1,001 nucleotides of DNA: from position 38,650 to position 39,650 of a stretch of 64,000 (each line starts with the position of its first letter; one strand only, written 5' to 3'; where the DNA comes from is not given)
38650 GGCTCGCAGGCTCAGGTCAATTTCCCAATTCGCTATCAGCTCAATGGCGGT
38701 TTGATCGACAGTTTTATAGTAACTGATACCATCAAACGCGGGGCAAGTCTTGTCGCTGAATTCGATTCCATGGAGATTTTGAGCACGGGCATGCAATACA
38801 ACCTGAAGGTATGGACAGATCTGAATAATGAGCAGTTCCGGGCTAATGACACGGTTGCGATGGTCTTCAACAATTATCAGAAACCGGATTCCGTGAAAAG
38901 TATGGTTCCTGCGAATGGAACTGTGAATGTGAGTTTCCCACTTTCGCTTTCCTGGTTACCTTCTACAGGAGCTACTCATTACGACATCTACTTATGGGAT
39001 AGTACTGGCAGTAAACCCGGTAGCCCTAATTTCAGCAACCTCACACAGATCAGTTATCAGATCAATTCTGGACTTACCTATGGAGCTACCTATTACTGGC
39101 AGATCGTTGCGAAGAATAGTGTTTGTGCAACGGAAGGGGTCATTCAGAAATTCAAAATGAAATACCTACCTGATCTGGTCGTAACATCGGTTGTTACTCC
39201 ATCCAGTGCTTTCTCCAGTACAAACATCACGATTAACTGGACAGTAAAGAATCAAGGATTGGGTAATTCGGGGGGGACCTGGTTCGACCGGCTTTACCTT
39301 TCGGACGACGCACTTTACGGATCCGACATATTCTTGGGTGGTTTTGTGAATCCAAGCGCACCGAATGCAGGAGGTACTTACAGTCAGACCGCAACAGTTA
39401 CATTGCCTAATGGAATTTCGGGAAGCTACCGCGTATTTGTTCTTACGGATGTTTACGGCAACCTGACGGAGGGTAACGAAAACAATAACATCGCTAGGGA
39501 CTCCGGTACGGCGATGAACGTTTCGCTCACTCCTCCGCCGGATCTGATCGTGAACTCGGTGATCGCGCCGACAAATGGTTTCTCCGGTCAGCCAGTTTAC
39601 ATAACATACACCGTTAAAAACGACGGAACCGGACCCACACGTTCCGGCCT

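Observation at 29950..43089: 4379-aa secreted mega-protein with no T9SS sorting domain in a T9SS organism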

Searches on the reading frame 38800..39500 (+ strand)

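Call 10: search_protein_families(library=pfam, proteins=[window:38800-39500:+], max_evalue=10)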
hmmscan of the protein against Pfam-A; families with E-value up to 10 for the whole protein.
window:38800-39500:+ (233 aa): 4 families
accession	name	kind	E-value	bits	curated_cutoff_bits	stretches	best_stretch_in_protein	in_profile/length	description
PF07705.17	CARDB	-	1.9e-14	54.1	22.7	1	124-231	2-98/101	CARDB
PF00041.27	fn3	-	0.005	17.4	25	1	48-108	16-72/84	Fibronectin type III domain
PF20009.4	GEVED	-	0.3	12.3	24.4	1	1-41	1-43/78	GEVED domain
PF13205.12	Big_5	-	4.9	8.4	23.6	1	28-105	3-86/105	Bacterial Ig-like domain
